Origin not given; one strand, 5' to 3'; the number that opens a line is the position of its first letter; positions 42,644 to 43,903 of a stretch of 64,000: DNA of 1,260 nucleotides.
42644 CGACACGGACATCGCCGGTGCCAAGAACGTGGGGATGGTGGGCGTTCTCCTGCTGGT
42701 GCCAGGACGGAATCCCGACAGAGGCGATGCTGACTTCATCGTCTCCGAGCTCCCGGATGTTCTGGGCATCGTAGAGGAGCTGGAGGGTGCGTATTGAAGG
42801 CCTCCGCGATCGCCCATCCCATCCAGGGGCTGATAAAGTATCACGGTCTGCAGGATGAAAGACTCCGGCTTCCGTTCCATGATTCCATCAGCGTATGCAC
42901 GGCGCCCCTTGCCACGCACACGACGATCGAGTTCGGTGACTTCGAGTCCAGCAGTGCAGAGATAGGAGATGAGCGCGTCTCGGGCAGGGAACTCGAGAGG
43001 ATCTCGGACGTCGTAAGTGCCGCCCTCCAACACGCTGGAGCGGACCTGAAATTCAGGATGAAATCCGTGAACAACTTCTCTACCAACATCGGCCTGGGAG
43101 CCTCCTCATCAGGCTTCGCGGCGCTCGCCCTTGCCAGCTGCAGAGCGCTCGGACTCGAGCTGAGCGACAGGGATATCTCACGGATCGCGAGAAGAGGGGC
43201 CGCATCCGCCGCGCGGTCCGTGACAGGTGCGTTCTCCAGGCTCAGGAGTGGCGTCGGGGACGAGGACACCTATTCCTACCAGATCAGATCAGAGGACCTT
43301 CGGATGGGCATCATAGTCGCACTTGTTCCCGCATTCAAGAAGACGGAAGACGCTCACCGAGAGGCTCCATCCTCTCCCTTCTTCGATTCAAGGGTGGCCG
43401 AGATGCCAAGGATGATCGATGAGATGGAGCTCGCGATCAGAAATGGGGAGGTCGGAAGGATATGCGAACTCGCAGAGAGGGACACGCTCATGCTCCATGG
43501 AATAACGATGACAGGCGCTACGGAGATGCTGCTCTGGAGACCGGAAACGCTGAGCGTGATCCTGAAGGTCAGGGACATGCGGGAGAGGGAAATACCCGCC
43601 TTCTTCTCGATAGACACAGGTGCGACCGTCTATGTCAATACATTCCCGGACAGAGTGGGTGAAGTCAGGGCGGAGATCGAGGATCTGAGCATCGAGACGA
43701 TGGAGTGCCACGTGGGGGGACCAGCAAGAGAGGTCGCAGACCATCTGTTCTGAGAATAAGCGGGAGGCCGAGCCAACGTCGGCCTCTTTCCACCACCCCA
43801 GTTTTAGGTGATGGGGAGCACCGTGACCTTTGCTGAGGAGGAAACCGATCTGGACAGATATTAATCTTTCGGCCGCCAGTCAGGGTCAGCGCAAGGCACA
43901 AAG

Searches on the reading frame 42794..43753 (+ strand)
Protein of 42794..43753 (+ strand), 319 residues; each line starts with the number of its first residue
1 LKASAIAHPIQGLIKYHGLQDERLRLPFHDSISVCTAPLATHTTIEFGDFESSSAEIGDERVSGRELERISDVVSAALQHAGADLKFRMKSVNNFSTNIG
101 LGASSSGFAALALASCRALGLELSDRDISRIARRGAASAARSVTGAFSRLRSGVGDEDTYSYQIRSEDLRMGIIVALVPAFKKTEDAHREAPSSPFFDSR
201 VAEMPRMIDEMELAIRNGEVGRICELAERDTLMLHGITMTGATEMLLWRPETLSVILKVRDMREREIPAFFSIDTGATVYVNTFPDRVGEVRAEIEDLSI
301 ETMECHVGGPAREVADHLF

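Call 48: search_protein_families(library=pfam, proteins=[window:42794-43753:+], max_evalue=0.00001)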
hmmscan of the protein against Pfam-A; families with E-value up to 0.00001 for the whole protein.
window:42794-43753:+ (319 aa): 2 families
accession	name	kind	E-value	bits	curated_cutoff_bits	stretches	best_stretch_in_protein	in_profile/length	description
PF22700.2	MVD-like_N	-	4.2e-43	147.2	27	1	7-160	1-156/157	Diphosphomevalonate decarboxylase-like N-terminal domain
PF00288.32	GHMP_kinases_N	-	2.3e-06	28.2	22.3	1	73-140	6-71/87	GHMP kinases N terminal domain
